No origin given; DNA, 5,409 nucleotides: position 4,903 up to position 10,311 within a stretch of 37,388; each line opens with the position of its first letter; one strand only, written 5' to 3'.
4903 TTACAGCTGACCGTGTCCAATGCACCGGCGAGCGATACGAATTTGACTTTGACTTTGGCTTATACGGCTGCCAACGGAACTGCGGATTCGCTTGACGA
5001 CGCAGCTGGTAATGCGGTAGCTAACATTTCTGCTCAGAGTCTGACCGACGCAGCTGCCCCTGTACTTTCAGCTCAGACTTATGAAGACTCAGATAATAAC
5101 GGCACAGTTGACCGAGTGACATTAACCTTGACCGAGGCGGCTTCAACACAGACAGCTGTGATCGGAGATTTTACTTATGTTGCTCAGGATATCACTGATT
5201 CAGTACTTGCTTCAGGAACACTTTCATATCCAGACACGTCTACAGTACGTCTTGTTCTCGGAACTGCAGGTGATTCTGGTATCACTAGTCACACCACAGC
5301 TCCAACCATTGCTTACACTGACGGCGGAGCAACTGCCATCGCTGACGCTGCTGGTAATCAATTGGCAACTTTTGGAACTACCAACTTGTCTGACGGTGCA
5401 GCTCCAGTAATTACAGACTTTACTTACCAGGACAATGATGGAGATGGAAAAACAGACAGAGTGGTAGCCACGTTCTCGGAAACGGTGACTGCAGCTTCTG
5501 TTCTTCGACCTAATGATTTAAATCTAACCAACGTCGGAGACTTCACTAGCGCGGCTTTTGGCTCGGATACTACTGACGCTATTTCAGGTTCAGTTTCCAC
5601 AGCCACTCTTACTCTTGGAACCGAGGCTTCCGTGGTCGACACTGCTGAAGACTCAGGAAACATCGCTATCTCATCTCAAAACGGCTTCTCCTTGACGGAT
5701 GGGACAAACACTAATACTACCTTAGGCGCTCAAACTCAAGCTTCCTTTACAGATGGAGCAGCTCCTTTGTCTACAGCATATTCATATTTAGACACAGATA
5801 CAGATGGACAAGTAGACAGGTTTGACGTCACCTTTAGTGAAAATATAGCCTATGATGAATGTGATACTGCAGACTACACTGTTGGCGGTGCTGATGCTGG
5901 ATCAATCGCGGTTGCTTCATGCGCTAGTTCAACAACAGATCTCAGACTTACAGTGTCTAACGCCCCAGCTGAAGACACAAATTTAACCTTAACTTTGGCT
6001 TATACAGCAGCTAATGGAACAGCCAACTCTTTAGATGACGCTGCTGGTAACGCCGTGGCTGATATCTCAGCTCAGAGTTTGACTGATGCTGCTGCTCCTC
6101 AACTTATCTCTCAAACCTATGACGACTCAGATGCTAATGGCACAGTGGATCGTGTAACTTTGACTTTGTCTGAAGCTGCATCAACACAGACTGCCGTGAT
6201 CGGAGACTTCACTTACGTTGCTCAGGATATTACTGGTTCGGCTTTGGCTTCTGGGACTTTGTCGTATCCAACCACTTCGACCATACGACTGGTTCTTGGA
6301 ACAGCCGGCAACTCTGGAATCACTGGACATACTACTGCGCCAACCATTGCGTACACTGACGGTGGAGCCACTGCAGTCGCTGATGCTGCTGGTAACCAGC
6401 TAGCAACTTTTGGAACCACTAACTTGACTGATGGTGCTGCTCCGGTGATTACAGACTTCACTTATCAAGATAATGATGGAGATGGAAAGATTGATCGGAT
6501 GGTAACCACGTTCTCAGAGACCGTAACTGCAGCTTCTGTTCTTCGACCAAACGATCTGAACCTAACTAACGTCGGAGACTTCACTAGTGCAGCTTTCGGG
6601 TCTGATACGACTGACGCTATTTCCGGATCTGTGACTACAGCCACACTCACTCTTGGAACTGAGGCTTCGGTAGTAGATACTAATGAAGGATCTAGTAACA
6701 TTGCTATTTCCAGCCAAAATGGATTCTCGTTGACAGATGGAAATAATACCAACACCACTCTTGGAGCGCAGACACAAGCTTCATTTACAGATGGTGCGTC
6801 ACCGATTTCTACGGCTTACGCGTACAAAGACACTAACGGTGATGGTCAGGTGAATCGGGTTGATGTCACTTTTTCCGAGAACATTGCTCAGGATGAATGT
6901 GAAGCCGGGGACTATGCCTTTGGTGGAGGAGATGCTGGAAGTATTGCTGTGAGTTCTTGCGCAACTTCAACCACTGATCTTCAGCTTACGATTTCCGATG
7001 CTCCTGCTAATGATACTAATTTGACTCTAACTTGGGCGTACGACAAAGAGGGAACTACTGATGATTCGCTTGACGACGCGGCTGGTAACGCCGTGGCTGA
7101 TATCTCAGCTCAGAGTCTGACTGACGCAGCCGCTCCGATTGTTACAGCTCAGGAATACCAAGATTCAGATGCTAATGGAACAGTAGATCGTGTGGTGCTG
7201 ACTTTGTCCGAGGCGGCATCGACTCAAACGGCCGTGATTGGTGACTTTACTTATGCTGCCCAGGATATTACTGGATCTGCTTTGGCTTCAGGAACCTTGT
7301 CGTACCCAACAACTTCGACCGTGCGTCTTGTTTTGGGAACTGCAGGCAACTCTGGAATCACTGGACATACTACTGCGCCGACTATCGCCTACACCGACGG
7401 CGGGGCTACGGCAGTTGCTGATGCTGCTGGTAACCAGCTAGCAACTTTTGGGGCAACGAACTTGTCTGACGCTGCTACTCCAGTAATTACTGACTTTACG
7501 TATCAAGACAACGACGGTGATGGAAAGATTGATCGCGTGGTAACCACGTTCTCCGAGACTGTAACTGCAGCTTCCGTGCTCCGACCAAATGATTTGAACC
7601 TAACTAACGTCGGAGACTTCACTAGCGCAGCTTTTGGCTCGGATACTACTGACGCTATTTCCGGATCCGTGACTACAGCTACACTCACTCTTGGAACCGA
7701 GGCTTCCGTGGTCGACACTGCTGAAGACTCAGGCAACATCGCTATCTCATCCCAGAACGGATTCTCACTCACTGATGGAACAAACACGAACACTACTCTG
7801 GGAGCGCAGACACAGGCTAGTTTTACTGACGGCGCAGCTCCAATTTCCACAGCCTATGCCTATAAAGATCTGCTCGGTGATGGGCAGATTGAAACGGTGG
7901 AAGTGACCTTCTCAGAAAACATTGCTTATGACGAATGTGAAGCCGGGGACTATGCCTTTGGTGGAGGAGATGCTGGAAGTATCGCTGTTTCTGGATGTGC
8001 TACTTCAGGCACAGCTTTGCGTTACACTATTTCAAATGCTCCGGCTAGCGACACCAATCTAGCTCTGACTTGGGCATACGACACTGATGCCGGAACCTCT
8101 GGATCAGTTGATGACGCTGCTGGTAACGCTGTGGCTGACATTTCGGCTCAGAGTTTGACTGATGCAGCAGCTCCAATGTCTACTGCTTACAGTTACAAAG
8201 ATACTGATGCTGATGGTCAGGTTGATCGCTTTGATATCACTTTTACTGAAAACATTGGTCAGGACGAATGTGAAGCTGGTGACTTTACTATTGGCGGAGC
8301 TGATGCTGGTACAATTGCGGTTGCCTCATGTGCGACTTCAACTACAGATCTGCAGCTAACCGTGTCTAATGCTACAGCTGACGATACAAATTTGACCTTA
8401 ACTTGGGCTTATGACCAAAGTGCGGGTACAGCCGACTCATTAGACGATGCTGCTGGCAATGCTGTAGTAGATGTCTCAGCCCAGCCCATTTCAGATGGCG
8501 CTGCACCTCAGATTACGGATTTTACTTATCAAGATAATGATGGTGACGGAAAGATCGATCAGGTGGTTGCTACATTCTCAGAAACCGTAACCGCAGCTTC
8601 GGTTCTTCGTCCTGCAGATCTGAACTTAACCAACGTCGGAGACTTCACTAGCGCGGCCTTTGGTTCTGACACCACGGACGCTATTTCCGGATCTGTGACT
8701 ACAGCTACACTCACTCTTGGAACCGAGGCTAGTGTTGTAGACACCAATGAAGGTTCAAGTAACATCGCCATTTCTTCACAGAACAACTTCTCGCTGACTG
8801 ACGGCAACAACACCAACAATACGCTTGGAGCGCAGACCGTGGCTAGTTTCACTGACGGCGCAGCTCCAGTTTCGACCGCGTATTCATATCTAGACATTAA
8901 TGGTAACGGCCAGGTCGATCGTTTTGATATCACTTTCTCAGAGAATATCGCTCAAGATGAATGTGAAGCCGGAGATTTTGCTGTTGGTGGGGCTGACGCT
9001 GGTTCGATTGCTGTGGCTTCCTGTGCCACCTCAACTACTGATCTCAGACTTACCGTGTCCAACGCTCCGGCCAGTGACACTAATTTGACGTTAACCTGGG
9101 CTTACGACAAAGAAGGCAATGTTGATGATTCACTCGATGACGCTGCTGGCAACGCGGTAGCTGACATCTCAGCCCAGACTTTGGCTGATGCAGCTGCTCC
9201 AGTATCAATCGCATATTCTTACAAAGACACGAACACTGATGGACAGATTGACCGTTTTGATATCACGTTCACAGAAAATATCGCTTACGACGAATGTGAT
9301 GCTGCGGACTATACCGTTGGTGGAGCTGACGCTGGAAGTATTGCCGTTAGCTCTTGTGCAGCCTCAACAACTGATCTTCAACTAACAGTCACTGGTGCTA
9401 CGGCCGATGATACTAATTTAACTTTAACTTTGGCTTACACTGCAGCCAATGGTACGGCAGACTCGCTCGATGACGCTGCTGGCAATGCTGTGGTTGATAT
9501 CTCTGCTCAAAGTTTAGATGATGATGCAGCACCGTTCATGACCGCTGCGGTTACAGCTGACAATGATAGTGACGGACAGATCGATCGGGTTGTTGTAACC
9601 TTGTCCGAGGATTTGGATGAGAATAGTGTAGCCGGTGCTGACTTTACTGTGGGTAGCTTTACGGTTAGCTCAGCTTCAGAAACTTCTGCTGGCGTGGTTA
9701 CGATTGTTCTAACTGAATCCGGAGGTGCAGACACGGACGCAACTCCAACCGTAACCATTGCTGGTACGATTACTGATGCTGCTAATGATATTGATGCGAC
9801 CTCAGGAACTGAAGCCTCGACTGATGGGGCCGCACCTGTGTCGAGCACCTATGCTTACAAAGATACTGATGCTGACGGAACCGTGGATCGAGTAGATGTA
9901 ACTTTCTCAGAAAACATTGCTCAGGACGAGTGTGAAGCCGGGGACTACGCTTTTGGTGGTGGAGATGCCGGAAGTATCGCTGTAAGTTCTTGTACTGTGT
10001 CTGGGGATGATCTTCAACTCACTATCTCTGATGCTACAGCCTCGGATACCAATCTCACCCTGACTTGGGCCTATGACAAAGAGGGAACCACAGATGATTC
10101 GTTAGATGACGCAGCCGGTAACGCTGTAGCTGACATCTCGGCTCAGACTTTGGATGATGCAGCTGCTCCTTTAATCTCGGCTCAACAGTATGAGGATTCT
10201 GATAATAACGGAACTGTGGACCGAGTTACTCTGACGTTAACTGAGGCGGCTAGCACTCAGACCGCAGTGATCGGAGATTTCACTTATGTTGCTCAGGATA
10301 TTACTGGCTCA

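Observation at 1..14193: Giant (>4,700 aa) surface protein built from 33 Ca-loop-bearing Ig-like modules of four families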

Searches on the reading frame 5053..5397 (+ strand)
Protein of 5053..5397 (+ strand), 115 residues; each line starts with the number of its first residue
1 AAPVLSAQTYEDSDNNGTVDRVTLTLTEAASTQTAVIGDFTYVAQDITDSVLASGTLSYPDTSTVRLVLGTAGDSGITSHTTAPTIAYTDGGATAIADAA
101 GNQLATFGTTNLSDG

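Call 10: search_protein_families(library=ncbifam, proteins=[window:5053-5397:+], max_evalue=0.1)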
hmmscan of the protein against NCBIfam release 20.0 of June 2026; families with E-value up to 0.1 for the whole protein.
window:5053-5397:+ (115 aa): 1 family
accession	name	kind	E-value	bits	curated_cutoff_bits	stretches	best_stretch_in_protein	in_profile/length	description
TIGR02825.1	B4_12hDH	equivalog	0.0011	18.5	579.85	1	18-102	66-151/327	leukotriene B4 12-hydroxydehydrogenase/15-oxo-prostaglandin 13-reductase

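Call 62: search_protein_families(library=pfam, proteins=[window:5053-5397:+], max_evalue=10)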
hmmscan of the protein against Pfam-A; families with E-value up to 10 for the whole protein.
window:5053-5397:+ (115 aa): 0 families

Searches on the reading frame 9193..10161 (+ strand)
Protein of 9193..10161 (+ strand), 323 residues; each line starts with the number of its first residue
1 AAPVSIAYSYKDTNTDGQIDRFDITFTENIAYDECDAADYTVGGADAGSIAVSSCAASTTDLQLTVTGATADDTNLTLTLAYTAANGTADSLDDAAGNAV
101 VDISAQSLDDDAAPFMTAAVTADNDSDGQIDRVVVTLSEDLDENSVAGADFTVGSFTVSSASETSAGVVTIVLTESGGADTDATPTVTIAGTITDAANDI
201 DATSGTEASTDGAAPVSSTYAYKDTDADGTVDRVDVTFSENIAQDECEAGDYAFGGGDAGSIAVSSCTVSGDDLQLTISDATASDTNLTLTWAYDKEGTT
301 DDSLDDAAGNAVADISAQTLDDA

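Call 80: find_related_loci(query=window:9193-10161:+, collection=metagenome_contigs, flank=10000)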
Query window:9193-10161:+ (323 aa) in metagenome_contigs; peptide patterns used: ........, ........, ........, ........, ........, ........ (x = any residue, [..] = any of these).
126 stretches matched a pattern; 2 encode a relative of the query (tblastn E <= 1e-3); 2 distinct loci.
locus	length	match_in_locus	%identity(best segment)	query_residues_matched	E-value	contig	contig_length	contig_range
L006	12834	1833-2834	50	1-322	2e-84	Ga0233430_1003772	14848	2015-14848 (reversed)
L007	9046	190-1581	46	1-322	1e-66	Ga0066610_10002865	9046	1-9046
